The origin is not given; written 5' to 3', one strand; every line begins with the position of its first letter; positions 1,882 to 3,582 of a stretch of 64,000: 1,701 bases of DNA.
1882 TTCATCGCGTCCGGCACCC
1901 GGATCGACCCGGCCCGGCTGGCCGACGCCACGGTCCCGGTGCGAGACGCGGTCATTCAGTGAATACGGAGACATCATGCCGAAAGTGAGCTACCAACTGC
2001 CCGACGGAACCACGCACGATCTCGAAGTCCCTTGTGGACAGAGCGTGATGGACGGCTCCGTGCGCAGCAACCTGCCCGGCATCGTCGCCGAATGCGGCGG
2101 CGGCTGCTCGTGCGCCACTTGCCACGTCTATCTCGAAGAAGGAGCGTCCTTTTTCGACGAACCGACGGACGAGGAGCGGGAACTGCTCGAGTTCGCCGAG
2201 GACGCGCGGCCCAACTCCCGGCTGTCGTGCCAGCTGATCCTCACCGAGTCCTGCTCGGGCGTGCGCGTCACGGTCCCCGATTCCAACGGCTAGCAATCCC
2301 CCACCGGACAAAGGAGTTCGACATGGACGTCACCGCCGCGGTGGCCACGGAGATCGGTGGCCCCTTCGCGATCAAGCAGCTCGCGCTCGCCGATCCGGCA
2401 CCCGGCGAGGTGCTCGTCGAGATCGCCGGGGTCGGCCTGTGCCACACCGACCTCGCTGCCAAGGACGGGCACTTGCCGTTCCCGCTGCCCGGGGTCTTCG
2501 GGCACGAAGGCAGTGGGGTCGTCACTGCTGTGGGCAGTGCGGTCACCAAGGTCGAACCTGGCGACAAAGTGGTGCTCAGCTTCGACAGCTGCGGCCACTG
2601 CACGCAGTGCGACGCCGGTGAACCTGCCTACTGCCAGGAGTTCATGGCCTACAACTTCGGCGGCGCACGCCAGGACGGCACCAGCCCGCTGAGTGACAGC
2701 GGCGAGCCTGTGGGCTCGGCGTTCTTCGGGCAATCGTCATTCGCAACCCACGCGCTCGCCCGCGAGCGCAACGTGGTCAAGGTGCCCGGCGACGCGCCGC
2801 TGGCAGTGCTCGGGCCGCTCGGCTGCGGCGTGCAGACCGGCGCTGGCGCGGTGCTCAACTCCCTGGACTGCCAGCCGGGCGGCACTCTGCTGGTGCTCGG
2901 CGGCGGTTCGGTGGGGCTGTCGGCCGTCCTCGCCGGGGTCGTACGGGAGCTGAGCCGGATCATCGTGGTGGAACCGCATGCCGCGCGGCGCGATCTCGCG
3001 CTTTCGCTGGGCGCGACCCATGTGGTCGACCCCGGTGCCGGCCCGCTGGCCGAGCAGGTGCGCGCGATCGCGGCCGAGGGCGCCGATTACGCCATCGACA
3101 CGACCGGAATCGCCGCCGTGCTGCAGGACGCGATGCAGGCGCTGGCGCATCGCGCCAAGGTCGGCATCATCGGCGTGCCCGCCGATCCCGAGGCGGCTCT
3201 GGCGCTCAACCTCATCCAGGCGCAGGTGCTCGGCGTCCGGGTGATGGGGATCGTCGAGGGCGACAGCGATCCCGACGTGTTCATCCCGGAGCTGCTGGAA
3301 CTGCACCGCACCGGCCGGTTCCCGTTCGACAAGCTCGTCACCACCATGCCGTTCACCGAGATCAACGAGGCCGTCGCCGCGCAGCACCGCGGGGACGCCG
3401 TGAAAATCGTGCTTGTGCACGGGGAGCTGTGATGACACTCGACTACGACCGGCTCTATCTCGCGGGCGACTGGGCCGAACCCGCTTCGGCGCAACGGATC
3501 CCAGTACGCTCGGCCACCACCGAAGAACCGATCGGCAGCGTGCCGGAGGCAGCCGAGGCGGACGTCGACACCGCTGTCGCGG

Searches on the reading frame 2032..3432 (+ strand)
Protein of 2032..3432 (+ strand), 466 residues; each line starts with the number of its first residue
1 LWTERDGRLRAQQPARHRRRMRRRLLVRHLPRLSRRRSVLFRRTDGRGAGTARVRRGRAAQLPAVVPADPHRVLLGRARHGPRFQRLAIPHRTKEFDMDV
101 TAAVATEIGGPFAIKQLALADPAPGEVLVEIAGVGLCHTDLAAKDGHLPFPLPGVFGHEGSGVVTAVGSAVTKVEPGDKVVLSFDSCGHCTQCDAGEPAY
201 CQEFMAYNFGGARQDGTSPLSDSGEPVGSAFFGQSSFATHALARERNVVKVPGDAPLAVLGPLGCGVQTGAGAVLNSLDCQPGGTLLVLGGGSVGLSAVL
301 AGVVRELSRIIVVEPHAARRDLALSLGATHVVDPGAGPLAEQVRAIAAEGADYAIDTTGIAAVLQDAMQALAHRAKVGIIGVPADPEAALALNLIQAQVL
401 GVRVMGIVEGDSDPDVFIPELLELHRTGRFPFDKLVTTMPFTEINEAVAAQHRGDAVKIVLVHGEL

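Call 89: search_protein_families(library=pfam, proteins=[window:2032-3432:+], max_evalue=0.00001)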
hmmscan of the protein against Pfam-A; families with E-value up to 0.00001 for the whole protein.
window:2032-3432:+ (466 aa): 3 families
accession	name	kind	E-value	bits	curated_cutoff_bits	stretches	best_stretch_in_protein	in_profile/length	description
PF08240.17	ADH_N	-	3.9e-23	82.1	23.5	1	124-252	2-103/104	Alcohol dehydrogenase GroES-like domain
PF00107.32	ADH_zinc_N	-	1.6e-18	67.3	31.8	1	294-411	2-116/129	Zinc-binding dehydrogenase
PF16912.11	Glu_dehyd_C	-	9.5e-09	35.5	34.9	1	285-461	33-209/211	Glucose dehydrogenase C-terminus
